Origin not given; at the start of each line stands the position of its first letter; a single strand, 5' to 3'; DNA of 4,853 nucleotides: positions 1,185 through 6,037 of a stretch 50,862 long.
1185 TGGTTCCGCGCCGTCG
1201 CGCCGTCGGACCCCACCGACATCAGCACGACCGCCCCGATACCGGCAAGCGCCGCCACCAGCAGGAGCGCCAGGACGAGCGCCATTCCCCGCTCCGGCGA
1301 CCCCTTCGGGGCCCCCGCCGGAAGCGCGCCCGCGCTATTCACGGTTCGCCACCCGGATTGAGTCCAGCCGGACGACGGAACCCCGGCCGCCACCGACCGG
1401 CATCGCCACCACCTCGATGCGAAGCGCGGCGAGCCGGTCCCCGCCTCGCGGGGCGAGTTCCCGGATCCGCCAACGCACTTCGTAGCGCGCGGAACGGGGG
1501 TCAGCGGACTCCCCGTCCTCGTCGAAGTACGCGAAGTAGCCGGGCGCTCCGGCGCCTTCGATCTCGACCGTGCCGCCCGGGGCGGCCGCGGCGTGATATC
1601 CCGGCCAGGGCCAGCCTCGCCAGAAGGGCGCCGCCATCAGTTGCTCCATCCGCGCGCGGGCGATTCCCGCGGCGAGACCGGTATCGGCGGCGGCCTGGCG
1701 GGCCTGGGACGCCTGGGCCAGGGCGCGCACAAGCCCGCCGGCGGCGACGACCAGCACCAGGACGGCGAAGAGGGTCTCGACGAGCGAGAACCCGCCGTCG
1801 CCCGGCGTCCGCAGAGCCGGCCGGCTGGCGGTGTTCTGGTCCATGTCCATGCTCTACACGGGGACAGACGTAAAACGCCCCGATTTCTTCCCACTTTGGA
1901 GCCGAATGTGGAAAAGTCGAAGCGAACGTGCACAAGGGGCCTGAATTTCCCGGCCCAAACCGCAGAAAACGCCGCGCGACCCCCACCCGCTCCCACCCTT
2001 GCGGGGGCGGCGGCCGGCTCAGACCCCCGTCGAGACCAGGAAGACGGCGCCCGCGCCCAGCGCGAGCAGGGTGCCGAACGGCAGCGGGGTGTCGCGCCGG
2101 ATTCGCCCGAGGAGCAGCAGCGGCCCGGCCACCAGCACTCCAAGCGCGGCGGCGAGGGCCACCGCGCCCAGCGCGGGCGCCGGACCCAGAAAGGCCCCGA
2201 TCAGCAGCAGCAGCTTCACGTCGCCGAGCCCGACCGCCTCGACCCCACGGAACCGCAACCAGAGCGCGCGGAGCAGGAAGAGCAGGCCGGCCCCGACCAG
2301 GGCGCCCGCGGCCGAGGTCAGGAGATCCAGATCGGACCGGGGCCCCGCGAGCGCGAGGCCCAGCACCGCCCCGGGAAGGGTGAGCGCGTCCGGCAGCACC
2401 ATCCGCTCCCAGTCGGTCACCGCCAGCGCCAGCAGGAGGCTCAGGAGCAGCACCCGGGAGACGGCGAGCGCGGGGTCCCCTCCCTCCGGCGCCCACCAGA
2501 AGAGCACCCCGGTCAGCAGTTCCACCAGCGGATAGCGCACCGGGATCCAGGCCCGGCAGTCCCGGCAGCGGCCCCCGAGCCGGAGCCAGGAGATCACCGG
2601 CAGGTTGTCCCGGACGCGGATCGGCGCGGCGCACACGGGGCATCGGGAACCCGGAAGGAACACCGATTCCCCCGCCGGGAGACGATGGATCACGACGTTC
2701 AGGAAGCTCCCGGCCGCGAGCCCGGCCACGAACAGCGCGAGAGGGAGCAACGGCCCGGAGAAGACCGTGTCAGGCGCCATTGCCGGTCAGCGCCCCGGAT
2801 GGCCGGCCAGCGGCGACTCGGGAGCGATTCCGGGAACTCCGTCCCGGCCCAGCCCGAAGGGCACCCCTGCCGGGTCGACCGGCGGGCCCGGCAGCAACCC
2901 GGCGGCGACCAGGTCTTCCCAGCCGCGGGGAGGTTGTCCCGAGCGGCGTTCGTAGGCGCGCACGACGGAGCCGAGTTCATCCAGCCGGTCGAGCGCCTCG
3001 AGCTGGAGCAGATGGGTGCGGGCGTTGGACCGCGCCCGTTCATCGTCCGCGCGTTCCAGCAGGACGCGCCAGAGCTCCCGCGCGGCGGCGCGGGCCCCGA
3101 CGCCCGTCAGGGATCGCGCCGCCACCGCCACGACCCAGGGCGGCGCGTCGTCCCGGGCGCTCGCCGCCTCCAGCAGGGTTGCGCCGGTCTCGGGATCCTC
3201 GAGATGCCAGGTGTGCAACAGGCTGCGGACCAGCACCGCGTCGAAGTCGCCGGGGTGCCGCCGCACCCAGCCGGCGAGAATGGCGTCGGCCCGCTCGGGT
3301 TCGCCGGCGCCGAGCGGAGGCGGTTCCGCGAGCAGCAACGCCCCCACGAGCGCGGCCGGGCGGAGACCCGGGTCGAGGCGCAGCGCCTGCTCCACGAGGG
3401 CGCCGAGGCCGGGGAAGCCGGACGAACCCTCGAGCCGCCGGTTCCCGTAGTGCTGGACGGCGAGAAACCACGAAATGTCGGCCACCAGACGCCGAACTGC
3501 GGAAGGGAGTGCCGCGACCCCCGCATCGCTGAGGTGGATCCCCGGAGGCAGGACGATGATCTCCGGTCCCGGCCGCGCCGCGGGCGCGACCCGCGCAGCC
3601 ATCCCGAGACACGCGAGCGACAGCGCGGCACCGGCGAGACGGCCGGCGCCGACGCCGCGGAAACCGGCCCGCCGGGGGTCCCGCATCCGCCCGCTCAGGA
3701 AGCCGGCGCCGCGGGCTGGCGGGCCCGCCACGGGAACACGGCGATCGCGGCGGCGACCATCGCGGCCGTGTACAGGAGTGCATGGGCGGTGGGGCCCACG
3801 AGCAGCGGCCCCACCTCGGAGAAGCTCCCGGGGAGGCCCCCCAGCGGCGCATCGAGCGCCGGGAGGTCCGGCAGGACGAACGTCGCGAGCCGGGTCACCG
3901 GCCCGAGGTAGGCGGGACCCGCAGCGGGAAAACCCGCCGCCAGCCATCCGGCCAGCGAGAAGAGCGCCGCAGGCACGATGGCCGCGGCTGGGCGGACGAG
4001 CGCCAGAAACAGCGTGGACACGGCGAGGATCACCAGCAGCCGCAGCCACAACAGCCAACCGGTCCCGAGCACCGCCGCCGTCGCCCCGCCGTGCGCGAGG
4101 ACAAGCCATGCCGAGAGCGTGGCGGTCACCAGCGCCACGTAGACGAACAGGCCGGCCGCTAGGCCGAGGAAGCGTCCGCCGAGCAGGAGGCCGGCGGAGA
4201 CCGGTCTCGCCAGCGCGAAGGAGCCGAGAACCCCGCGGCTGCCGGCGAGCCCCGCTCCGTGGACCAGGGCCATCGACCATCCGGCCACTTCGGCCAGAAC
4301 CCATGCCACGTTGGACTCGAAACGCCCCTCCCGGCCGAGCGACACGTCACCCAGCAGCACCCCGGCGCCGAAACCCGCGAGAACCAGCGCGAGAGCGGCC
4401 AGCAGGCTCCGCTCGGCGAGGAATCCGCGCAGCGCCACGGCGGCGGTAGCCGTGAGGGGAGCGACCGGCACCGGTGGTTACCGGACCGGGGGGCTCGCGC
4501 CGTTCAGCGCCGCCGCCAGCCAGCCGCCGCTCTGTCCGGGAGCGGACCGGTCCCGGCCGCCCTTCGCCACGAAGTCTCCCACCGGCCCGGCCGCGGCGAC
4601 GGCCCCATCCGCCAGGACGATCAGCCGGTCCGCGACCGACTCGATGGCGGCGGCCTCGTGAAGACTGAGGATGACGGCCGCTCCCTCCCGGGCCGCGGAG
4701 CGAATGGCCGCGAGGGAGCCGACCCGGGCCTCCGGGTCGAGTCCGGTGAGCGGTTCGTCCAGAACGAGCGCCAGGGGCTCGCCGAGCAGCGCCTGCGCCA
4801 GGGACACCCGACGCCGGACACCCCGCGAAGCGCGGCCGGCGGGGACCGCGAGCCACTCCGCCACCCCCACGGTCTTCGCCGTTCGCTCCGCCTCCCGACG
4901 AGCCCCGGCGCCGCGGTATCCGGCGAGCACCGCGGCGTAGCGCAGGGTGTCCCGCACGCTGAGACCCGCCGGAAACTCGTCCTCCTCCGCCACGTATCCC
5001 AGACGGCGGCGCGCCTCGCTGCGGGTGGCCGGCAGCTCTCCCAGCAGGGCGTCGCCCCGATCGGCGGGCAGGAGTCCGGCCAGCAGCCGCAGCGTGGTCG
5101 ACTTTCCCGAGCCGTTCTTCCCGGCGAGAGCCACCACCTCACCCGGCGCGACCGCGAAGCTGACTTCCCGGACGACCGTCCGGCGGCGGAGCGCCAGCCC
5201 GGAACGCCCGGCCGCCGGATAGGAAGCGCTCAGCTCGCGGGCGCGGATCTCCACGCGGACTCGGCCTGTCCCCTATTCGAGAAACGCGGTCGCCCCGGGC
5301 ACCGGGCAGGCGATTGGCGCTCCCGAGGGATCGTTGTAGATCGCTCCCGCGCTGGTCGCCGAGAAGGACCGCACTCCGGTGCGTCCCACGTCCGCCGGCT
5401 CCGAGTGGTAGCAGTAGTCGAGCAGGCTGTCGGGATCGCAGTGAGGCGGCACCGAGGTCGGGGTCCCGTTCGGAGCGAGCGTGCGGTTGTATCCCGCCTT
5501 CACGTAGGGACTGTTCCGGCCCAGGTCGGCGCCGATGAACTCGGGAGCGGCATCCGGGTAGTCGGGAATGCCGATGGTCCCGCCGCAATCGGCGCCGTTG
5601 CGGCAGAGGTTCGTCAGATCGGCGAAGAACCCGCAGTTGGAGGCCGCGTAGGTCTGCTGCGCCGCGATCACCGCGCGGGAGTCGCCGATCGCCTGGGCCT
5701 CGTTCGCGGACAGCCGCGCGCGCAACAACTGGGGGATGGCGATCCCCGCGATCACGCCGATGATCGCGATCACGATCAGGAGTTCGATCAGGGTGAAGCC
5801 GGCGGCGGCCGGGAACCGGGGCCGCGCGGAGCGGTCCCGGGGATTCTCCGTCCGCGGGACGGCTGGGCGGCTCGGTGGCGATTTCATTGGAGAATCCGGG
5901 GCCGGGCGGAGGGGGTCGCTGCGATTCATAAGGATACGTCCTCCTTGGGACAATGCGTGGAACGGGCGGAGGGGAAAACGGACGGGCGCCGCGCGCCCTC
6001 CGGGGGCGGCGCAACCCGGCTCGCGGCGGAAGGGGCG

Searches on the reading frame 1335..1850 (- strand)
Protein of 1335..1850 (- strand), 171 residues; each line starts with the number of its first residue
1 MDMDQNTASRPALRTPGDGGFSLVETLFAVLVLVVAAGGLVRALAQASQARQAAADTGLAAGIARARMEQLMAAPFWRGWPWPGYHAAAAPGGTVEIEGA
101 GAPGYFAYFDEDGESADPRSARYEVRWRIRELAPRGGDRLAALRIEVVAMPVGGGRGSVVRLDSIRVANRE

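Call 14: search_protein_families(library=pfam, max_evalue=0.01, proteins=[window:1338-1850:-])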
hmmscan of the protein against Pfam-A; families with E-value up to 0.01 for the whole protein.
seq(171 aa): 1 family
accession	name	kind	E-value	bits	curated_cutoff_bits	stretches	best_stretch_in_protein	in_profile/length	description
PF07963.17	N_methyl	-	0.0042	17.1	21.2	1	19-40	5-26/27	Prokaryotic N-terminal methylation motif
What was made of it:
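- Checked: The minor pilin gives only a weak N_methyl hit (call 14).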

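Call 63: search_protein_families(library=pfam, max_evalue=0.001, proteins=[window:1335-1850:-])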
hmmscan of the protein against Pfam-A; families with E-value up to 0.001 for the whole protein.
window:1335-1850:- (171 aa): 0 families

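Call 67: find_homologous_proteins(query=window:1335-1850:-, max_evalue=0.00001)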
Query window:1335-1850:- (171 aa): 60 proteins with E <= 0.00001 among 1811 candidates.
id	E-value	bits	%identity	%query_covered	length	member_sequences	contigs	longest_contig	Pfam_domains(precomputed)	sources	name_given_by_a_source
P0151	8.9e-93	327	93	99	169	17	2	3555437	-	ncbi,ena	-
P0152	5.0e-88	311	88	99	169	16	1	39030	-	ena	-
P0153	1.2e-86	307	86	99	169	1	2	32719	-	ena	-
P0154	2.1e-85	303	85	99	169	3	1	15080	-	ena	-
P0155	4.6e-85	302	85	99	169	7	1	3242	-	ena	-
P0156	7.6e-83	294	82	99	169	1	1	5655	-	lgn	-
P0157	8.3e-83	294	82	99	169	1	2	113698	-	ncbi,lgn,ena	-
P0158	1.9e-82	293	83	99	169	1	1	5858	-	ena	-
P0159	8.0e-82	291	82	99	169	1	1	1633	-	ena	-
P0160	9.8e-82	291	83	99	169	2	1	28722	-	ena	-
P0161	1.7e-80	287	79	99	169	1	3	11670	-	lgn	-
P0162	6.4e-80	285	81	99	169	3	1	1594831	-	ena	-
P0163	1.3e-79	284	81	99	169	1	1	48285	-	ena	-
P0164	1.8e-79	283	82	99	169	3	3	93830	-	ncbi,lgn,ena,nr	ncbi:MAG: hypothetical protein F4Z74_03875 [Acidobacteria bacterium]|nr:hypothetical protein [Acidob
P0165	5.2e-79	282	82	99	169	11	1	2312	-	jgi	-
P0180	6.1e-67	243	69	99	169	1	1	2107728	-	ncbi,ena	-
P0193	9.5e-61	222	67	99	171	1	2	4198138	-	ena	-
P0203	4.4e-53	197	63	98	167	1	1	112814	-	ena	-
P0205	4.2e-51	191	60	98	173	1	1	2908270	-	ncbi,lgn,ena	-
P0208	5.6e-40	155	54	90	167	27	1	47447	-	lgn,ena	-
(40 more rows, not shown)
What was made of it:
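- Checked: A second in-frame ATG at 1844, 21 nt away, is the one gene callers use in a 93%-identical relative (169 aa against 171 aa, call 67).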

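Call 68: find_encoding_contigs(protein=P0180, flank=2000, max_places=1)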
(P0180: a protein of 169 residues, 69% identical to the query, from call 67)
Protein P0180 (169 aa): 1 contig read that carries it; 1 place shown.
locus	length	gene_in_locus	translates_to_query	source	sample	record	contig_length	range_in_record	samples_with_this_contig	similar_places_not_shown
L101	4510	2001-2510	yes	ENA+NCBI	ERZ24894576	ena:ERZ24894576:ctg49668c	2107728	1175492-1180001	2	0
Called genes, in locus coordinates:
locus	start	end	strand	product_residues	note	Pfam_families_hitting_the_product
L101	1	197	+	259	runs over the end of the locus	-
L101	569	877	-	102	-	-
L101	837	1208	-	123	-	-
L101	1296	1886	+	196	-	PF06750:A24_N_bact, PF01478:Peptidase_A24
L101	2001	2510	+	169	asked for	-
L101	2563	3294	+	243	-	-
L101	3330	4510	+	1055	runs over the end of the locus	PF05567:T4P_PilY1 (weak)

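Call 69: find_encoding_contigs(protein=P0193, flank=2000, max_places=1)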
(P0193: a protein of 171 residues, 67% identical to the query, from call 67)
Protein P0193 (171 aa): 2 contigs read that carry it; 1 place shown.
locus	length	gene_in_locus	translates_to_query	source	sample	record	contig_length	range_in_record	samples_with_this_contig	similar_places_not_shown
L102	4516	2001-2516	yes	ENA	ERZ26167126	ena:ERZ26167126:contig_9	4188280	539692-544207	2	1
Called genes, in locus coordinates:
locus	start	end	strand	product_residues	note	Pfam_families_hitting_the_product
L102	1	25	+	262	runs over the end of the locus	PF06750:A24_N_bact, PF01478:Peptidase_A24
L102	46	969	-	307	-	-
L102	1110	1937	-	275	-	-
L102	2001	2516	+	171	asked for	-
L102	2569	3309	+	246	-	-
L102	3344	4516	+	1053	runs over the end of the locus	PF05567:T4P_PilY1 (weak)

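Call 70: find_encoding_contigs(protein=P0205, flank=2000, max_places=1)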
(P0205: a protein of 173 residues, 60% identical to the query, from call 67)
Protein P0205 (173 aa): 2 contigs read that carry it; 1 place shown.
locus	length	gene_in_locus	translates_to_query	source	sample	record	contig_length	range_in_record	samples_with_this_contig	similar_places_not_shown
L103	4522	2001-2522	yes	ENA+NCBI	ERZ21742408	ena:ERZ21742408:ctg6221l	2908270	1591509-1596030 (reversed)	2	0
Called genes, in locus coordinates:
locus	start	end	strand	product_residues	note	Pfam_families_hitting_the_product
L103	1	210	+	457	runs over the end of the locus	PF13175:AAA_15, PF13304:AAA_21 (weak), PF13175:AAA_15, PF13304:AAA_21, PF12476:DUF3696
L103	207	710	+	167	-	-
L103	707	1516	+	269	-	-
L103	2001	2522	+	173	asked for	-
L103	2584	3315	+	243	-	-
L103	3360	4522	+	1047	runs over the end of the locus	PF13519:VWA_2 (faint), PF05567:T4P_PilY1 (weak)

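Call 71: find_encoding_contigs(protein=P0208, flank=2000, max_places=1)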
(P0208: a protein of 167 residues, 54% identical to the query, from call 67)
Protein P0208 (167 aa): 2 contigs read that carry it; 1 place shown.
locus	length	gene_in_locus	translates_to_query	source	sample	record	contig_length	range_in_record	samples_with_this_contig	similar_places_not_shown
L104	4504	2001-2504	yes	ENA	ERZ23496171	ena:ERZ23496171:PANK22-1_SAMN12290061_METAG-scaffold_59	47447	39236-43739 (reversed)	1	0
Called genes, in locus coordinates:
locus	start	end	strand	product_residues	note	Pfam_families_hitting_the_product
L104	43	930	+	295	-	PF13432:TPR_16 (weak)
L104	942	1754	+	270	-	PF06750:A24_N_bact, PF01478:Peptidase_A24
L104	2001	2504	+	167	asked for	-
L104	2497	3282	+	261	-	-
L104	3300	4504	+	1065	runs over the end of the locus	PF05567:T4P_PilY1 (weak)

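Call 72: find_encoding_contigs(protein=P0203, flank=2000, max_places=1)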
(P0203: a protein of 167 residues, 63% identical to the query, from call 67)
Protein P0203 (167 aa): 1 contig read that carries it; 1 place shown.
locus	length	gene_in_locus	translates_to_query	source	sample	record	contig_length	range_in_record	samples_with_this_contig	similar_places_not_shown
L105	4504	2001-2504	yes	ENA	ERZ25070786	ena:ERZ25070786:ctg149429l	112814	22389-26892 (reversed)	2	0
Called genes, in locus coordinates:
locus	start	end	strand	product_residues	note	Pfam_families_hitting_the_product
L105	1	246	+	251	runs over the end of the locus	-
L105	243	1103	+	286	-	-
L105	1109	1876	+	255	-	PF06750:A24_N_bact, PF01478:Peptidase_A24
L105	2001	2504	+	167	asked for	-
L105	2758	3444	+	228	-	-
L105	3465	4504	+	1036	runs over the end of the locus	PF05567:T4P_PilY1 (faint)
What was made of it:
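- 551..1850 (-): Minor-pilin genes: a pilV-like gene (1335..1850, alternative ATG at 1844) and the next gene (551..1342). Relatives continue with a PilY1-like gene. The operon content in relatives is in calls 68-72 (T4P_PilY1, weak hits).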

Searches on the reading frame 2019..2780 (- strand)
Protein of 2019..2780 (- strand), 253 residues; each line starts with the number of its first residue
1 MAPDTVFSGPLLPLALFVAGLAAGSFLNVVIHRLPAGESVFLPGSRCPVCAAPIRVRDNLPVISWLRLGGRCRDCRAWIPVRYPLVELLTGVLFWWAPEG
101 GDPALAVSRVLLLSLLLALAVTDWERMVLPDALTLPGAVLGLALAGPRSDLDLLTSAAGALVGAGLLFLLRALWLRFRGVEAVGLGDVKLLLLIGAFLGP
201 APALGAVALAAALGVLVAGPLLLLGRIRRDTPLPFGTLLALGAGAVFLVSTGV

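Call 34: search_protein_families(library=pfam, max_evalue=0.001, proteins=[window:2019-2780:-])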
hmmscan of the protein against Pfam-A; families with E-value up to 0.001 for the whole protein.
window:2019-2780:- (253 aa): 2 families
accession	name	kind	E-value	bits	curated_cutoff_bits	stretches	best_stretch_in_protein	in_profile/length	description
PF06750.18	A24_N_bact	-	2e-31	108.4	23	1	18-96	1-79/84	Bacterial Peptidase A24 N-terminal domain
PF01478.23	Peptidase_A24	-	2.4e-17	63.7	26.5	1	111-218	2-103/104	Type IV leader peptidase family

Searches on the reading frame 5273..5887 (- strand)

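Call 34: search_protein_families(library=pfam, max_evalue=0.001, proteins=[window:5273-5887:-])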
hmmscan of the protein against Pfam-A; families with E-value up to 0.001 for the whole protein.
window:5273-5887:- (204 aa): 1 family
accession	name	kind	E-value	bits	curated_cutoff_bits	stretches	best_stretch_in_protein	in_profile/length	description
PF07963.17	N_methyl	-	2.6e-07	30.4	21.2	1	29-51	5-27/27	Prokaryotic N-terminal methylation motif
